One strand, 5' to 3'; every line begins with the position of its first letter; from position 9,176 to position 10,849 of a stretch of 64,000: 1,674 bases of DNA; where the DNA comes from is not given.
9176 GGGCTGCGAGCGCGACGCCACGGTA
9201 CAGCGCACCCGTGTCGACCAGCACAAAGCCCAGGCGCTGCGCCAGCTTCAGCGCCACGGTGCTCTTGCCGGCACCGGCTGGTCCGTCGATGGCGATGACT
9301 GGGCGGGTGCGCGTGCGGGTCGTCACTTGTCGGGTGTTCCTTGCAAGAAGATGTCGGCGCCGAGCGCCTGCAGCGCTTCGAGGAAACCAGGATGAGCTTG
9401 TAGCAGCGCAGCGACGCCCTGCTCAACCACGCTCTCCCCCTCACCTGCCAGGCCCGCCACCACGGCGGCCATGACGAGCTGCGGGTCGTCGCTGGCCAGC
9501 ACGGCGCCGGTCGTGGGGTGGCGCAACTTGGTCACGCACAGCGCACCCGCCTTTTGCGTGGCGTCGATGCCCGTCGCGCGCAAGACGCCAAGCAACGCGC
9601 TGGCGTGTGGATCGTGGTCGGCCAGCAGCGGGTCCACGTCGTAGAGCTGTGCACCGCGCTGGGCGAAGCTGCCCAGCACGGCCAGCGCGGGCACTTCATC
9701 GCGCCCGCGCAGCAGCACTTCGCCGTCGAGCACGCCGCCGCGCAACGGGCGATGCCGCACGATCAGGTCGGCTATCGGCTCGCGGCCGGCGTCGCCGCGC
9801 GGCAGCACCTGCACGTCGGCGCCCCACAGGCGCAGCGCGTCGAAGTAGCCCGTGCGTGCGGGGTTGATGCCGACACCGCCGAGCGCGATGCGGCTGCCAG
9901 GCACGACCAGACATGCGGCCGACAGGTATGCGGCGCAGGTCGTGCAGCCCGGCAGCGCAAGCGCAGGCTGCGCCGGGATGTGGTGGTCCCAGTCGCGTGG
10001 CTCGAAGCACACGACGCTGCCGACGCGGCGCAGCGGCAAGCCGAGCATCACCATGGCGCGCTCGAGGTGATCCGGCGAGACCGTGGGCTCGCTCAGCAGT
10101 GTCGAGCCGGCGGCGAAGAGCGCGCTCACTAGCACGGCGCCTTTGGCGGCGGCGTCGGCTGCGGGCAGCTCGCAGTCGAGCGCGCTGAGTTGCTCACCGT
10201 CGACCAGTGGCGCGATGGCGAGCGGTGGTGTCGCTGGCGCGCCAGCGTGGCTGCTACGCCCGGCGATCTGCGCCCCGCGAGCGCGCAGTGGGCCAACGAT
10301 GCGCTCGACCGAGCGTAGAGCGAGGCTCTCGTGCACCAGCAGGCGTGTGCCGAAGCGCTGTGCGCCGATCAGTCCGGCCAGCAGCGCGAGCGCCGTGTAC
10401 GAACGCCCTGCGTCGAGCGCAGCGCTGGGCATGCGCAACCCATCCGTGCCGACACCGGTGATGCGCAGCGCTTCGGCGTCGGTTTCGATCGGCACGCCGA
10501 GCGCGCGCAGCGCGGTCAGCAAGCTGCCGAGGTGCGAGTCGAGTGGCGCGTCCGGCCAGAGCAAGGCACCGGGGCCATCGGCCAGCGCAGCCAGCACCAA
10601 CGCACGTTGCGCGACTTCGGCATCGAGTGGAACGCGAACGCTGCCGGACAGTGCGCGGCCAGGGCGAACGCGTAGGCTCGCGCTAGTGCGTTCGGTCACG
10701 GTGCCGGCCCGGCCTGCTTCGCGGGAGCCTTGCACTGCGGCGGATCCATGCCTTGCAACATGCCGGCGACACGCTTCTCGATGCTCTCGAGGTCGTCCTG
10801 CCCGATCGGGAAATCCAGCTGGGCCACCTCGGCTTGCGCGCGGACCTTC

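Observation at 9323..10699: The aroA slot is occupied by an EPSP-synthase-fold protein with most substrate-binding and catalytic residues replaced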

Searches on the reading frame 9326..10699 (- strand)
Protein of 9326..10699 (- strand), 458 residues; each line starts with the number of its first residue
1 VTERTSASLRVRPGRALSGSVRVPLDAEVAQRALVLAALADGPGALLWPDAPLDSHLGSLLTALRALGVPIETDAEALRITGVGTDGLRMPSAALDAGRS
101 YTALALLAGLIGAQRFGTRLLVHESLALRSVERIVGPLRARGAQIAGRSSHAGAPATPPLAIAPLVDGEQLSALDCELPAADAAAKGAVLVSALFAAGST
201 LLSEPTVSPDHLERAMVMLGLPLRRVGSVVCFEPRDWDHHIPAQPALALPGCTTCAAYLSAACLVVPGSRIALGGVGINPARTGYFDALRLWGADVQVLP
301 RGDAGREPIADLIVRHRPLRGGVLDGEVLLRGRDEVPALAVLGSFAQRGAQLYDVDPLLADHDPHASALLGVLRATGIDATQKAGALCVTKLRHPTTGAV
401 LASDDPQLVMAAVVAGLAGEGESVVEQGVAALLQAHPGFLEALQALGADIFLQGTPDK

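Call 4: search_protein_families(library=pfam, proteins=[window:9326-10699:-], max_evalue=0.01)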
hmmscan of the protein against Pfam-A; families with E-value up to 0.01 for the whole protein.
window:9326-10699:- (458 aa): 1 family
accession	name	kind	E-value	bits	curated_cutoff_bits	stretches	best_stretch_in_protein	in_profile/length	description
PF00275.25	EPSP_synthase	-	5.8e-31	108.1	22.8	1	11-442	1-416/417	EPSP synthase (3-phosphoshikimate 1-carboxyvinyltransferase)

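Call 5: search_protein_families(library=ncbifam, proteins=[window:9326-10699:-], max_evalue=0.01)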
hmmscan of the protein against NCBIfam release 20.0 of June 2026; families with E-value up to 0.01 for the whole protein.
window:9326-10699:- (458 aa): 6 families
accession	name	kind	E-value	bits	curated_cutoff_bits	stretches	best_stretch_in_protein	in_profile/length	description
NF011381.1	PRK14806.1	equivalog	1.1e-65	222.3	902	1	4-449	299-729/733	bifunctional prephenate dehydrogenase/3-phosphoshikimate 1-carboxyvinyltransferase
TIGR01356.1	aroA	equivalog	5e-39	134.3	287.25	1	19-448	1-414/415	3-phosphoshikimate 1-carboxyvinyltransferase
NF008816.0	PRK11860.1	equivalog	1.3e-06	26.8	943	1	13-164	11-155/662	bifunctional 3-phosphoshikimate 1-carboxyvinyltransferase/cytidylate kinase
NF006873.0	PRK09369.1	subfamily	0.00046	18.9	297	0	394-450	359-414/419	UDP-N-acetylglucosamine 1-carboxyvinyltransferase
TIGR01072.1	murA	equivalog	0.0011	17.9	392.7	0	395-450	360-414/416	UDP-N-acetylglucosamine 1-carboxyvinyltransferase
NF009470.0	PRK12830.1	equivalog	0.0052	15.5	552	0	389-452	352-414/417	UDP-N-acetylglucosamine 1-carboxyvinyltransferase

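Call 6: search_solved_structures(query=window:9326-10699:-, show_alignments=3, max_evalue=0.001)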
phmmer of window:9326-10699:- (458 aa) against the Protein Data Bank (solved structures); distinct sequences matched with E-value up to 0.001: 26.
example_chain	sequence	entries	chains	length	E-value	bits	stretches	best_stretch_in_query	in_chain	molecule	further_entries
3rmt_A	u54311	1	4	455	1.8e-51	178.7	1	14-448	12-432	3-phosphoshikimate 1-carboxyvinyltransferase 1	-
4gfp_A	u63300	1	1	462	1.7e-50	175.5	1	10-449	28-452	3-phosphoshikimate 1-carboxyvinyltransferase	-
3roi_A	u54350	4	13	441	1.9e-50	175.3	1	11-449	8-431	3-phosphoshikimate 1-carboxyvinyltransferase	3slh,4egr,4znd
3tr1_A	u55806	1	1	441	2.4e-50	175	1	12-449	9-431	3-phosphoshikimate 1-carboxyvinyltransferase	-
5buf_A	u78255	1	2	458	3.1e-45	158.1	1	9-448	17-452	3-phosphoshikimate 1-carboxyvinyltransferase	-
5bs5_A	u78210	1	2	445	8.6e-45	156.7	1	11-448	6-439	3-phosphoshikimate 1-carboxyvinyltransferase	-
1rf4_A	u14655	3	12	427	1.2e-41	146.3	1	15-446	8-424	5-enolpyruvylshikimate-3-phosphate synthase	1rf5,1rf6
2gg4_A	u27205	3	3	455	7.8e-39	137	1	10-455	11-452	3-phosphoshikimate 1-carboxyvinyltransferase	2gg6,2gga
2ggd_A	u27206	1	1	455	1e-38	136.6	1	10-455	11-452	3-phosphoshikimate 1-carboxyvinyltransferase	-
2pqb_A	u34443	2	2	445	2.3e-38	135.5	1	11-452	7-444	3-phosphoshikimate 1-carboxyvinyltransferase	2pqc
2pqd_A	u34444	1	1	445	3e-38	135.1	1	11-452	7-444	3-phosphoshikimate 1-carboxyvinyltransferase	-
4n3p_A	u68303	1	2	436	6.9e-37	130.6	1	15-446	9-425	Serine Hydrolase OSH18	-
3nvs_A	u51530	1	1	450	1e-07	34.5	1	7-297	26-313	3-phosphoshikimate 1-carboxyvinyltransferase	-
2qfq_A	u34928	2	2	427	2.3e-06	30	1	8-148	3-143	3-phosphoshikimate 1-carboxyvinyltransferase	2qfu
1q36_A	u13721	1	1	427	5.8e-06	28.7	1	8-148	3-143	3-phosphoshikimate 1-carboxyvinyltransferase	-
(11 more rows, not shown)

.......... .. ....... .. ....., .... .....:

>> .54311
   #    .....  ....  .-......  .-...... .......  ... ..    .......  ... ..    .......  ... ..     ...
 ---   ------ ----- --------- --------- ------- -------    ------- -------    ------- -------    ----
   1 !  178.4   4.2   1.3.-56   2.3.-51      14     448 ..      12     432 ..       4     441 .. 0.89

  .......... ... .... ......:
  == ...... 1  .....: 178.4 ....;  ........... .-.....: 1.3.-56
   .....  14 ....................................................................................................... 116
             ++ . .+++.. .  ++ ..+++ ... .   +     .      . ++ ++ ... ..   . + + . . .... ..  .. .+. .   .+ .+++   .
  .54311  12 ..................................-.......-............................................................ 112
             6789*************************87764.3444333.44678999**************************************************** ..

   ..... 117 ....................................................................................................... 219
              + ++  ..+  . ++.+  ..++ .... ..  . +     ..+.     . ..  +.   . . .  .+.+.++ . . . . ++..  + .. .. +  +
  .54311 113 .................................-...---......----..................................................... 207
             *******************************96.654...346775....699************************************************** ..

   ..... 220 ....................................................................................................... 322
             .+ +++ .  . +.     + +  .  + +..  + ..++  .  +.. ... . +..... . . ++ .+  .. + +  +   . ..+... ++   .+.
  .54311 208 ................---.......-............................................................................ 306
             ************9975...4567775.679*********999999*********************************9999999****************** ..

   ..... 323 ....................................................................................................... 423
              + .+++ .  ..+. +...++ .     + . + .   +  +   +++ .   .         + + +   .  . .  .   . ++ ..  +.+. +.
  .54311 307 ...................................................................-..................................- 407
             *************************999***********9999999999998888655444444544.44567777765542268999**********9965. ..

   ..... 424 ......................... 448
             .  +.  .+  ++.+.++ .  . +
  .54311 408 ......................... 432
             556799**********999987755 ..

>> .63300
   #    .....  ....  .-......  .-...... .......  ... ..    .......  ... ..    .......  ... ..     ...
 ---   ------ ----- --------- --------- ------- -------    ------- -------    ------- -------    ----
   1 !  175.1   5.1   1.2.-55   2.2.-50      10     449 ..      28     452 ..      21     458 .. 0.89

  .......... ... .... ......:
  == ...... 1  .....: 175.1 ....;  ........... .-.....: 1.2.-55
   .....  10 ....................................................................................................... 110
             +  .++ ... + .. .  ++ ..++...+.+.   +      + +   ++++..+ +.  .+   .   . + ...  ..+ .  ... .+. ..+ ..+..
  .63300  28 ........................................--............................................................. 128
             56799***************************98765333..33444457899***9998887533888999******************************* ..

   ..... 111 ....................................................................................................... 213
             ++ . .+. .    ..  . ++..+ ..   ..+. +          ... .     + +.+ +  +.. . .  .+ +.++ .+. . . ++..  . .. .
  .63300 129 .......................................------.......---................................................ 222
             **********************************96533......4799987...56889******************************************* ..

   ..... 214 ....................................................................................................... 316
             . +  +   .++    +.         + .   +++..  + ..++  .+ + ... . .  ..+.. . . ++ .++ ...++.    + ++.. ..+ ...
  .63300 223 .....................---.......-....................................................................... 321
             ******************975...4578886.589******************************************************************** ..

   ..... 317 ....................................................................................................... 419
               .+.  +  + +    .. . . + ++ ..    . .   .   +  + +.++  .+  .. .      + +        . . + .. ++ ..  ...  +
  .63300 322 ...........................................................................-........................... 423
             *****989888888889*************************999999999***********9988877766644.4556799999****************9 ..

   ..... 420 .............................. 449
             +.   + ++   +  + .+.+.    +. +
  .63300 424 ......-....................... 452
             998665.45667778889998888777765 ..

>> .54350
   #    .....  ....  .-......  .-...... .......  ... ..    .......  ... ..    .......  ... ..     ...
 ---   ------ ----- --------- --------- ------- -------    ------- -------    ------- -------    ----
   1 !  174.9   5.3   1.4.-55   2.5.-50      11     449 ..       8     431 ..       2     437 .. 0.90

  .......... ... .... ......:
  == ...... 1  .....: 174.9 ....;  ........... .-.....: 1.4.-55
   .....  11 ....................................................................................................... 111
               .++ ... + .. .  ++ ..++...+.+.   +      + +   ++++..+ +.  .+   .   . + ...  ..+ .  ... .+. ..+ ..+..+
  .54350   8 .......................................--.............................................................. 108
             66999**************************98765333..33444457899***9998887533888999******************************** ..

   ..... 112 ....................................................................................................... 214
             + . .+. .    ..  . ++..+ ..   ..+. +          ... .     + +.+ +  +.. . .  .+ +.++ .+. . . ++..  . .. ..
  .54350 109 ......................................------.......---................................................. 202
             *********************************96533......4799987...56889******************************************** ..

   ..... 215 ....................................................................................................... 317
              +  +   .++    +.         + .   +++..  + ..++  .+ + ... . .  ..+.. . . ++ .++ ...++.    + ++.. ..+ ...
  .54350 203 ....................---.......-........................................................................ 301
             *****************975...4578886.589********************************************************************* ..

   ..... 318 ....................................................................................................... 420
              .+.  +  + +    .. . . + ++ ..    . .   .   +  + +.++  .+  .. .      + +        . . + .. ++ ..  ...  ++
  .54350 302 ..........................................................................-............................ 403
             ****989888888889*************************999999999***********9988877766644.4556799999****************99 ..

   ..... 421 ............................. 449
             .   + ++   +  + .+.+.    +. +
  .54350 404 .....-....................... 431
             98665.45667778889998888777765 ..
